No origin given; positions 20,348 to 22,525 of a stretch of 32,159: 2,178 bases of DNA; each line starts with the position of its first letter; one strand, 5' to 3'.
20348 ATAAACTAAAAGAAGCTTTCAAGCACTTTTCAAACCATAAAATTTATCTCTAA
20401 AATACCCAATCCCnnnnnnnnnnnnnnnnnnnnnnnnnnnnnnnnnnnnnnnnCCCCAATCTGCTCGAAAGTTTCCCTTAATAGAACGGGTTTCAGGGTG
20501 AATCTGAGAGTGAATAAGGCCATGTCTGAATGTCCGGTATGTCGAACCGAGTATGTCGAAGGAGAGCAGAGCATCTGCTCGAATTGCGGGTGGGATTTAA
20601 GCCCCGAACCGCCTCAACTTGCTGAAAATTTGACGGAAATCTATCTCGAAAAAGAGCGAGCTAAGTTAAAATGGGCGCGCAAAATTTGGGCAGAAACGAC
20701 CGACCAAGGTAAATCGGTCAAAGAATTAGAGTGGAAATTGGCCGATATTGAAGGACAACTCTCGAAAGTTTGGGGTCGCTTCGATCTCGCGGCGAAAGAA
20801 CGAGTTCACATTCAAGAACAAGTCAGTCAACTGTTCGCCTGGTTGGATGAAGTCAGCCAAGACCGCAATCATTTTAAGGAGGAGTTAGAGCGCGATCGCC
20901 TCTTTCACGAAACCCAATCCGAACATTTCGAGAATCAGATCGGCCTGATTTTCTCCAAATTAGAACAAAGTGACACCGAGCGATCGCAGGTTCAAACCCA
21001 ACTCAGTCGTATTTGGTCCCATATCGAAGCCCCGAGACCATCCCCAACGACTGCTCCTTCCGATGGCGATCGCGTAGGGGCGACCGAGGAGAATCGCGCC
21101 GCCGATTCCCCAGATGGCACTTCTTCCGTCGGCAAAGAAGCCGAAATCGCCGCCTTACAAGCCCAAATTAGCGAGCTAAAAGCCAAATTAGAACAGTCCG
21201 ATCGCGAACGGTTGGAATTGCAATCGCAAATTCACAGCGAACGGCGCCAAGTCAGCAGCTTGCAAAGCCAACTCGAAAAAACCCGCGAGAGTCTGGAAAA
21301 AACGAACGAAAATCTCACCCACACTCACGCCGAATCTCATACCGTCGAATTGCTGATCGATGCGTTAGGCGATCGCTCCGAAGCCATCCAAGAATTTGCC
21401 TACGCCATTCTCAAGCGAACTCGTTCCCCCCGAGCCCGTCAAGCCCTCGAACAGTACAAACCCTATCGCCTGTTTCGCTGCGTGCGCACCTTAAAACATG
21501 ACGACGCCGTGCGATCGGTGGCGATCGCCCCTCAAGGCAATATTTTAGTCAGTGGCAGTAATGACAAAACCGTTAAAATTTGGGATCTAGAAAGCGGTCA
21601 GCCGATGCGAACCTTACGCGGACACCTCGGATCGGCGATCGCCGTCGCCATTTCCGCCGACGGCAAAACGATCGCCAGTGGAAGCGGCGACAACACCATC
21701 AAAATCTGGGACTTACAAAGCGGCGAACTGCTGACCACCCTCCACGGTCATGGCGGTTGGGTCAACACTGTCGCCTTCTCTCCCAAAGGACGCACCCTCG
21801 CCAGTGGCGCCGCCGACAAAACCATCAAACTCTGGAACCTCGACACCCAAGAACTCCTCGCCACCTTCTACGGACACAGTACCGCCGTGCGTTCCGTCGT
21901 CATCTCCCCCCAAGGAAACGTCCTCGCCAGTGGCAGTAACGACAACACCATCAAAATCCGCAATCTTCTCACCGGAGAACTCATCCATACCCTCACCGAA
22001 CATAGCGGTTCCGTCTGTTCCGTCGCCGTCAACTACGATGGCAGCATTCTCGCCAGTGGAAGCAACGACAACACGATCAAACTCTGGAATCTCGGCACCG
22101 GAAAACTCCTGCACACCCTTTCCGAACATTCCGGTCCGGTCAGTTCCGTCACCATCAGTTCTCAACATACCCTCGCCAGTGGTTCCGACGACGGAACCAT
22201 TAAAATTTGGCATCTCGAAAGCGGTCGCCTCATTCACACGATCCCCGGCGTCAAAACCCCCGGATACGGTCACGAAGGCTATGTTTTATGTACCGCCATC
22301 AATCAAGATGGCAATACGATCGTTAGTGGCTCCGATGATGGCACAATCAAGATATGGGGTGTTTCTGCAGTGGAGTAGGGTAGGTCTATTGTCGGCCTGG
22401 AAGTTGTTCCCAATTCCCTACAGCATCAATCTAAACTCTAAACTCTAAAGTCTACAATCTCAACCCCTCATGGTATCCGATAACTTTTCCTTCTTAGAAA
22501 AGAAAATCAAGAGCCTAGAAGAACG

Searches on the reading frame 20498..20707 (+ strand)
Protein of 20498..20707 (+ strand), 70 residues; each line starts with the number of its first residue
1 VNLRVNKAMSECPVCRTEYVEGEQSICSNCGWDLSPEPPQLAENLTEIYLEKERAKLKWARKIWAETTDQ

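Call 30: find_homologous_proteins(query=A3, max_evalue=0.001)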
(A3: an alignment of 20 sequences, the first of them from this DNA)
Query A3 (20 sequences) (63 aa, profile of the alignment): 13 proteins with E <= 0.001 among 53 candidates.
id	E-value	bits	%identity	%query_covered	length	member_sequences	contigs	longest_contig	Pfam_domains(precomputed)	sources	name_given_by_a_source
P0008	1.4e-26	110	52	98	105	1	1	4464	-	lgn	-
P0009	1.7e-24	103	60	92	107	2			-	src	-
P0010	1.7e-24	103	42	98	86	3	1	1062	-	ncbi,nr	ncbi:MAG: GUN4 domain-containing protein, partial [Trichodesmium sp. St18_bin1]|nr:GUN4 domain-conta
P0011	4.4e-23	99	45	98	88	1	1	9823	-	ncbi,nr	ncbi:MAG: hypothetical protein GDA48_24525 [Hormoscilla sp. GM102CHS1]|nr:hypothetical protein [Horm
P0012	4.9e-23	99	47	98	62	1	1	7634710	-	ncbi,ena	-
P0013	5.1e-23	99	45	98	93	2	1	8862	-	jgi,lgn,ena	-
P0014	1.3e-22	97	40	98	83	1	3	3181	-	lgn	-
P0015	3.0e-22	96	40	98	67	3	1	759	-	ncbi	ncbi:MAG: GUN4 domain-containing protein, partial [Arthrospira platensis]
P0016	3.1e-22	96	40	98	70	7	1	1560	-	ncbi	ncbi:GUN4 domain-containing protein, partial [Arthrospira platensis SPKY2]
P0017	1.6e-21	94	44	86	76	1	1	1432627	-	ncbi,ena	-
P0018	1.1e-20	91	43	89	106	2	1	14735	-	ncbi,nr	ncbi:MAG: GUN4 domain-containing protein, partial [Limnospira sp. PMC 289.06]|nr:GUN4 domain-contain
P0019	1.3e-16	78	37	86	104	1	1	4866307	-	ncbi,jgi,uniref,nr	ncbi:hypothetical protein [Sodalinema gerasimenkoae]|jgi:hypothetical protein|uniref:hypothetical pr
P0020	1.0e-15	75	39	86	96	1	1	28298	PF13240.12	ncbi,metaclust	ncbi:MAG: zinc-ribbon domain, partial [Phormidium sp. OSCR]|metaclust:status=active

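Call 38: search_protein_representatives(alignment_id=A4)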
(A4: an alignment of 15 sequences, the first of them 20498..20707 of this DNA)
Query: 15 sequences, 83 profile positions. Proteins with E-value up to 0.001 (for the whole library): 315; up to 1e-10: 153; up to 1e-30: 4. The best 150 are listed.
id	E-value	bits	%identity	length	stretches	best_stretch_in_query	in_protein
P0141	9.0e-38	144.3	-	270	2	4-66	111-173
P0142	2.6e-33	130.0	-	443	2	2-67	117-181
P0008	3.5e-31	123.2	-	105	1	1-83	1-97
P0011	4.6e-31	122.8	-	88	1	1-83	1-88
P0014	2.4e-30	120.5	-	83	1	1-83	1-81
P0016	5.5e-30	119.4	-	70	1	1-67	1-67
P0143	7.7e-30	118.9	-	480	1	1-81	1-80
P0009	2.2e-29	117.4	-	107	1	1-83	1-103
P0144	2.8e-29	117.1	-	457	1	1-81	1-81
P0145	7.1e-29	115.8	-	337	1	1-81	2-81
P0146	4.0e-28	113.4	-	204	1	1-80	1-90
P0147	4.4e-28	113.3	-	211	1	1-76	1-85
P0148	5.9e-28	112.8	-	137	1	1-63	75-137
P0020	9.7e-28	112.2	-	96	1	2-83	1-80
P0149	2.8e-27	110.7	-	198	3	1-83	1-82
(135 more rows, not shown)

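Call 41: search_protein_families(library=pfam, alignment_id=A6, max_evalue=0.00001)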
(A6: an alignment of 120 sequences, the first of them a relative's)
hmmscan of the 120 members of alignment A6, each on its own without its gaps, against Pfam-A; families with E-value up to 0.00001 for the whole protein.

A. member 1, P0141 (270 aa): 2 families
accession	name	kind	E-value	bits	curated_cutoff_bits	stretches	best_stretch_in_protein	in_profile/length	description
PF13424.12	TPR_12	-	8.1e-18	64.8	30.1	2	180-247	8-77/77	Tetratricopeptide repeat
PF07719.23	TPR_2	-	2.5e-07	30.7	27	0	215-246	1-32/34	Tetratricopeptide repeat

B. families by the number of members that match (of 120 scanned): 94 families (the first 25 are shown)
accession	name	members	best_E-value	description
PF05419.17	GUN4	24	2.7e-40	GUN4-like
PF03781.23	FGE-sulfatase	16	3.4e-59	Sulfatase-modifying factor enzyme 1-like domain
PF25173.1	Beta-prop_WDR3_1st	11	1.4e-119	WDR3 first beta-propeller domain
PF00400.38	WD40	11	2.3e-88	WD domain, G-beta repeat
PF25174.1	Beta-prop_THOC3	11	1.4e-77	THOC3 beta-propeller domain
PF25175.1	Beta-prop_WDR5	11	2.4e-70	WDR5 beta-propeller domain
PF24814.1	WD40_Prp19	11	3e-63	Prp19 WD40 domain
PF24817.1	WD40_WDHD1_1st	11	3e-59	WDHD1 first WD40 domain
PF25172.1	Beta-prop_WDR3_2nd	11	4.8e-58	WDR3 second beta-propeller domain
PF24807.1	WD40_CDC20-Fz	11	5.4e-58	CDC20/Fizzy WD40 domain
PF25168.1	Beta-prop_WDR36-Utp21_2nd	11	4.6e-56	WDR36/Utp21 second beta-propeller domain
PF24805.1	EIF3I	11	6.5e-54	EIF3I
PF25391.1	WD40_Gbeta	11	1.7e-47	G protein beta WD-40 repeat protein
PF25171.1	Beta-prop_WDR36-Utp21_1st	11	7.6e-46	WDR36/Utp21 first beta-propeller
PF24105.1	Beta-prop_CAF1B_HIR1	11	1e-44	CAF1B/HIR1 beta-propeller domain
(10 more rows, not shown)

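Call 42: find_related_loci(query=A3, collection=metagenome_contigs, flank=10000)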
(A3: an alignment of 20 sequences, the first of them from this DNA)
Query A3 (63 aa) in metagenome_contigs; peptide patterns used: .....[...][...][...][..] (x = any residue, [..] = any of these).
248 stretches matched a pattern; 31 encode a relative of the query (tblastn E <= 1e-3); 31 distinct loci.
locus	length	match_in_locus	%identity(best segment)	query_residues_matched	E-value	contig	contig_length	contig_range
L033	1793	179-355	61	1-59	2e-23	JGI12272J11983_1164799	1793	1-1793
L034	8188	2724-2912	56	1-63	2e-21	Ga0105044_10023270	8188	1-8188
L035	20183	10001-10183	51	2-62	4e-21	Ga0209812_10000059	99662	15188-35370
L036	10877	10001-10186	48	2-63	3e-20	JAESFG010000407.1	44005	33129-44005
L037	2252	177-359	53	2-63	3e-19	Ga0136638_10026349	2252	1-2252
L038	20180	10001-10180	51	1-61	8e-19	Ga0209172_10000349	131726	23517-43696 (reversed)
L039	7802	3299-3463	53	5-59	1e-18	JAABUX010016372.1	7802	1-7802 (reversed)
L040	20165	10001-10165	53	5-59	1e-18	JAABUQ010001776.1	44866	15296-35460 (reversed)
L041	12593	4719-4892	50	1-58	1e-18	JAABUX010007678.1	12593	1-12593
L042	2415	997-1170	47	1-59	2e-18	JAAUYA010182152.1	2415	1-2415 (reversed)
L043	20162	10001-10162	53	5-59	1e-17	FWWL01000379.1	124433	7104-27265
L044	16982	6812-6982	42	1-57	6e-17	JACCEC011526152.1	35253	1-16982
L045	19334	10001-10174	47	2-59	6e-17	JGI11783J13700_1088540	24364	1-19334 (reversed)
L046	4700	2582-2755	47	2-59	6e-17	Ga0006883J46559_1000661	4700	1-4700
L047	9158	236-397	55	2-57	9e-17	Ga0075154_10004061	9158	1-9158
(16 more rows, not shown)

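Call 51: search_protein_families(library=pfam, proteins=[window:20498-20707:+], max_evalue=10)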
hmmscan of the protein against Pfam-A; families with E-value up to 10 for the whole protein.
window:20498-20707:+ (70 aa): 15 families
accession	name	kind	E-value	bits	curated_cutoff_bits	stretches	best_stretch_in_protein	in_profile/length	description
PF18912.6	DZR_2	-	0.0024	18.1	27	1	11-35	9-32/56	Double zinc ribbon domain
PF12773.13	DZR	-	0.0091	16.6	27.3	1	9-31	24-45/45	Double zinc ribbon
PF13240.11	Zn_Ribbon_1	-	0.011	15.9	25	2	12-31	2-20/23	zinc-ribbon domain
PF21349.2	RUBY_RBDX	-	0.012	15.5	26.5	1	7-16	14-23/30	Rubrerythrin, rubredoxin-like domain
PF17032.10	Zn_ribbon_15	-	0.05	14.8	28.9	1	6-35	34-63/73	zinc-ribbon family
PF23470.1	Zn_ribbon_PF0610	-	0.059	13.6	26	1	10-21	19-30/39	PF0610 rubredoxin-like zinc beta-ribbon domain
PF14319.11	Zn_Tnp_IS91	-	0.079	13.4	26.3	1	4-31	18-45/90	Transposase zinc-binding domain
PF08274.17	Zn_Ribbon_YjdM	-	0.085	13.3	30.8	1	9-31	2-26/30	PhnA Zinc-Ribbon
PF10080.14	FtrD-like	-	0.1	13.2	26.3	1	5-35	30-62/101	Membrane iron-sulfur containing protein FtrD-like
PF13597.11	NRDD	-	0.12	11.4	26.2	1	4-31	503-528/562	Anaerobic ribonucleoside-triphosphate reductase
PF24292.1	DUF7479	-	0.14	12.7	27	1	4-23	25-44/60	Domain of unknown function (DUF7479)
PF13248.11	Zn_ribbon_3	-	0.16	11.9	27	2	9-33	2-25/26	zinc-ribbon domain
PF05715.19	zf-piccolo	-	0.35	11.7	30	1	23-40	28-45/60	Piccolo Zn-finger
PF05571.17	JAMP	-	0.37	10.9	25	1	6-33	13-40/292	JNK1/MAPK8-associated membrane protein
PF13878.12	zf-C2H2_3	-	1.5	9.2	27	1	9-24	13-28/40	zinc-finger of acetyl-transferase ESCO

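Call 81: search_solved_structures(query=A3, max_evalue=1)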
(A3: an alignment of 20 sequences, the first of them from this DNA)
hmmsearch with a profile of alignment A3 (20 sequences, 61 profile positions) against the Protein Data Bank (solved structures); distinct sequences matched with E-value up to 1: 25.
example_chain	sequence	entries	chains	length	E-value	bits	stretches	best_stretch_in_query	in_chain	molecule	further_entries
5k2m_E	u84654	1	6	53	0.019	18.2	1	1-38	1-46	Probable lysine biosynthesis protein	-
2ect_A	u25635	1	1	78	0.066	16.4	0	3-15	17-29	RING finger protein 126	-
6sym_A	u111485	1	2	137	0.088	16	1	1-25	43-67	Peptide methionine sulfoxide reductase MsrB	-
9e6q_Ad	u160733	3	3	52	0.13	15.4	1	3-24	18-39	Large ribosomal subunit protein eL37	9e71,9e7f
6w9a_B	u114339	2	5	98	0.22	14.7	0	3-16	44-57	E3 ubiquitin-protein ligase RLIM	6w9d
6w7z_B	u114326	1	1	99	0.23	14.7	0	3-16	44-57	E3 ubiquitin-protein ligase RLIM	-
5ol0_A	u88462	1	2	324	0.24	14.6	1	11-41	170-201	Putative silent information regulator 2,Putative silent information regulator 2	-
3cez_A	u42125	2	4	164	0.26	14.5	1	2-25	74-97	Methionine-R-sulfoxide reductase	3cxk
2yt5_A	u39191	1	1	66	0.28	14.4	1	4-24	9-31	Metal-response element-binding transcription factor 2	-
5yj3_C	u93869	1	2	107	0.3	14.3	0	10-28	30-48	Telomere zinc finger-associated protein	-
2k5c_A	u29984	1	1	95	0.32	14.2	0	2-12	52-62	uncharacterized protein PF0385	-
1vd4_A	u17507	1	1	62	0.38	14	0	3-16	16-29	Transcription initiation factor IIE, alpha subunit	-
2x19_B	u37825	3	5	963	0.42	13.8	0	16-48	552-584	IMPORTIN-13 | IMPORTIN13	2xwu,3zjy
9sfa_A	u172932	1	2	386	0.42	13.8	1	3-28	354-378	Putative regulatory protein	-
6qa0_A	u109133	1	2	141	0.43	13.8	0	2-24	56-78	Methionine-R-sulfoxide reductase B3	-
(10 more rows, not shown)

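Call 99: search_protein_families(library=pfam, alignment_id=A7, max_evalue=0.0001)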
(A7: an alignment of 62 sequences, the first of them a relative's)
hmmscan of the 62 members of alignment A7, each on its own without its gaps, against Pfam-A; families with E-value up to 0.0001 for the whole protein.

A. member 1, P0218 (676 aa): 0 families

B. families by the number of members that match (of 62 scanned): 20 families
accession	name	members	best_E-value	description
PF04472.17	SepF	2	2.9e-18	Cell division protein SepF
PF10186.14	ATG14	2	1.7e-05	Vacuolar sorting 38 and autophagy-related subunit 14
PF13424.12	TPR_12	1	8.1e-18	Tetratricopeptide repeat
PF01580.24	FtsK_SpoIIIE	1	1.6e-17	FtsK/SpoIIIE family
PF11811.13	DUF3331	1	2.2e-14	Domain of unknown function (DUF3331)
PF00481.26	PP2C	1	1.3e-11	Protein phosphatase 2C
PF05911.16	FPP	1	1.4e-10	Filament-like plant protein, long coiled-coil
PF08239.17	SH3_3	1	2.2e-07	Bacterial SH3 domain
PF07719.23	TPR_2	1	2.5e-07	Tetratricopeptide repeat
PF25014.1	NET2A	1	1.9e-06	NET2A-like domain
PF13672.11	PP2C_2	1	2e-06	Protein phosphatase 2C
PF04102.17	SlyX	1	3.3e-06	SlyX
PF13166.12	AAA_13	1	4.8e-06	AAA domain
PF16331.10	TolA_bind_tri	1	5.1e-06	TolA binding protein trimerisation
PF13176.12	TPR_7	1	1.5e-05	Tetratricopeptide repeat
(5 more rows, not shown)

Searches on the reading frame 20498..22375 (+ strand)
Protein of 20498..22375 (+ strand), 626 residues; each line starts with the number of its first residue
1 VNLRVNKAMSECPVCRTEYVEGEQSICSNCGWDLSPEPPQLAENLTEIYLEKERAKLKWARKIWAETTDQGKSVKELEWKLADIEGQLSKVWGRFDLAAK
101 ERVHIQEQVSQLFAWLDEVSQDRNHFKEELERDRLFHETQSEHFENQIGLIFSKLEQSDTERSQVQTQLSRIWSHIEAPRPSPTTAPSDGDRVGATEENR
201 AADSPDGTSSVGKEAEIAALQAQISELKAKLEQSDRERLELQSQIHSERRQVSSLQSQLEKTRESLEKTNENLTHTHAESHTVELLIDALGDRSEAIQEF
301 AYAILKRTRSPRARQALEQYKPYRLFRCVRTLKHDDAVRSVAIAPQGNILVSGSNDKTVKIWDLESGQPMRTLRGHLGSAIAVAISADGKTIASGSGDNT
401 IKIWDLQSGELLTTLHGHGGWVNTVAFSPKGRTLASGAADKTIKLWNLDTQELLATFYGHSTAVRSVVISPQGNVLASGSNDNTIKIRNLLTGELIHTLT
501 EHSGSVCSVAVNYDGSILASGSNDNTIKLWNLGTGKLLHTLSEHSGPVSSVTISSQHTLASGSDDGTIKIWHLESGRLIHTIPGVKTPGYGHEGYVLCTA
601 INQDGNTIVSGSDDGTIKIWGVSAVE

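Call 3: search_protein_families(library=pfam, proteins=[window:20498-22375:+], max_evalue=0.01)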
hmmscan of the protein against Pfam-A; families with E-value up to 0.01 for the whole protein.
window:20498-22375:+ (626 aa): 69 families (the best 25 are shown)
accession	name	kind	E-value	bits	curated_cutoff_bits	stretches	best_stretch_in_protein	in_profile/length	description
PF00400.38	WD40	-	2.4e-80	262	27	7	409-447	1-39/39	WD domain, G-beta repeat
PF25173.1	Beta-prop_WDR3_1st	-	2.2e-73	246.3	154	2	333-487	27-181/184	WDR3 first beta-propeller domain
PF25174.1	Beta-prop_THOC3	-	3.6e-72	243.1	305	4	410-502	162-254/272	THOC3 beta-propeller domain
PF24814.1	WD40_Prp19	-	8.2e-60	202.7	320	2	405-583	35-216/281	Prp19 WD40 domain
PF25175.1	Beta-prop_WDR5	-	3.1e-55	188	250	3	413-581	4-173/296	WDR5 beta-propeller domain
PF24817.1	WD40_WDHD1_1st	-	2.4e-54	184.9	109.9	5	382-457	91-166/291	WDHD1 first WD40 domain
PF24807.1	WD40_CDC20-Fz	-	4.4e-52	177.6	200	2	333-499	49-218/292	CDC20/Fizzy WD40 domain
PF25172.1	Beta-prop_WDR3_2nd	-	2.7e-49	168.4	140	2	326-487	124-285/293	WDR3 second beta-propeller domain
PF25047.1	Beta-prop_TEP1_2nd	-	1e-48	166.2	89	4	369-506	82-219/255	TEP-1 second beta-propeller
PF24805.1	EIF3I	-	3e-41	142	200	4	458-555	7-103/324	EIF3I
PF24796.1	WDR55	-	3.3e-40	138.4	200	3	496-622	46-166/296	WDR55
PF25391.1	WD40_Gbeta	-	5.6e-39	134.5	150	4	388-490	153-255/340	G protein beta WD-40 repeat protein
PF23414.1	Beta-prop_EML_2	-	1.4e-37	130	90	3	436-579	15-159/266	Echinoderm microtubule-associated protein second beta-propeller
PF25168.1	Beta-prop_WDR36-Utp21_2nd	-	2.3e-35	122.9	84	2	333-483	155-303/335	WDR36/Utp21 second beta-propeller domain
PF25171.1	Beta-prop_WDR36-Utp21_1st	-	1.9e-33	116.5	80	3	440-553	129-244/266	WDR36/Utp21 first beta-propeller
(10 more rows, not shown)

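Call 4: search_protein_families(library=padloc, proteins=[window:20498-22375:+], max_evalue=0.01)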
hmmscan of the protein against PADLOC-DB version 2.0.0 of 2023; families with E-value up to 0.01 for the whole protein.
window:20498-22375:+ (626 aa): 16 families
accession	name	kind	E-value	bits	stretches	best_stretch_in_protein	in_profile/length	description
PDLC02919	HEAT-ARM_XIII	-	3.6e-26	89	3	381-538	130-285/1972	-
PDLC03865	LmuB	-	3e-07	27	1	10-298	510-803/1007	-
PDLC03862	LmuB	-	6.1e-06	22.9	1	9-174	330-496/643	-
PDLC03859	LmuB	-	1e-05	23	1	10-172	332-447/611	-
PDLC00582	JetC3|JetC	-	3.6e-05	19.8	1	72-301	777-1005/1472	DUF3584 domain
PDLC02731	PbeC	-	0.00012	19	1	209-285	415-491/645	PbeC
PDLC02730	PbeC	-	0.00016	18.6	0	24-173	342-483/651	PbeC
PDLC02740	PbeC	-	0.00039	17.4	1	209-308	409-508/648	PbeC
PDLC03864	LmuB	-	0.00077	16.1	0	10-125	364-484/657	-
PDLC02741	PbeC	-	0.0012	15.5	0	53-172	346-468/644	PbeC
PDLC00519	JetC1|JetC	-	0.002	14.4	1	213-284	672-744/1097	DUF3584 domain; MukB-like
PDLC00006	DruC1|DruC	-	0.0021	14.6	1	214-304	195-285/626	Unknown function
PDLC02753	PbeC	-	0.0023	14.4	0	215-288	425-498/648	PbeC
PDLC03868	LmuB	-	0.004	13.5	0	10-291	494-770/1035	-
PDLC00551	JetC2|JetC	-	0.0049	12.7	0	214-287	920-992/1365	DUF3584 domain; MukB-like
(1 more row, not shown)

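Call 5: search_protein_families(library=ncbifam, proteins=[window:20498-22375:+], max_evalue=0.01)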
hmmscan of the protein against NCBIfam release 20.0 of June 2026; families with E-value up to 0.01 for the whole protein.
window:20498-22375:+ (626 aa): 10 families
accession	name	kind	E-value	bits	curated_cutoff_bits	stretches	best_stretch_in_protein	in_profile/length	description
TIGR02608.1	delta_60_rpt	domain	3.3e-07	30.1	76.5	0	336-356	1-21/55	delta-60 repeat domain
TIGR02169.1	SMC_prok_A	equivalog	1.4e-06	26.3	729.4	1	101-314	179-387/1165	chromosome segregation protein SMC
NF045487.1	ASRP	equivalog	3.5e-06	25.9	300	1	214-299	148-232/593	archaea-specific SMC-related protein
TIGR02168.1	SMC_prok_B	equivalog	4.3e-06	24.7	567.35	1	57-315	238-493/1181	chromosome segregation protein SMC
TIGR04523.1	Mplasa_alph_rch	subfamily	2e-05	22.7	270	1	214-304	560-650/745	helix-rich protein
NF002572.0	PRK02224.1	equivalog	0.00017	20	1087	1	62-296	234-444/888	DNA double-strand break repair ATPase Rad50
TIGR03170.1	flgA_cterm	equivalog_domain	0.00023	21.1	54.65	0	466-506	94-134/137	flagellar basal body P-ring formation chaperone FlgA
NF003422.0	PRK04863.1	equivalog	0.00075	17.2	699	1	51-295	897-1133/1486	chromosome partition protein MukB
NF041035.1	Rad50_Halo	equivalog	0.0024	16.3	1000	0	212-300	248-329/883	DNA double-strand break repair ATPase Rad50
NF002244.0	PRK01156.1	equivalog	0.0024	16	847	0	48-134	643-729/895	DNA double-strand break repair ATPase Rad50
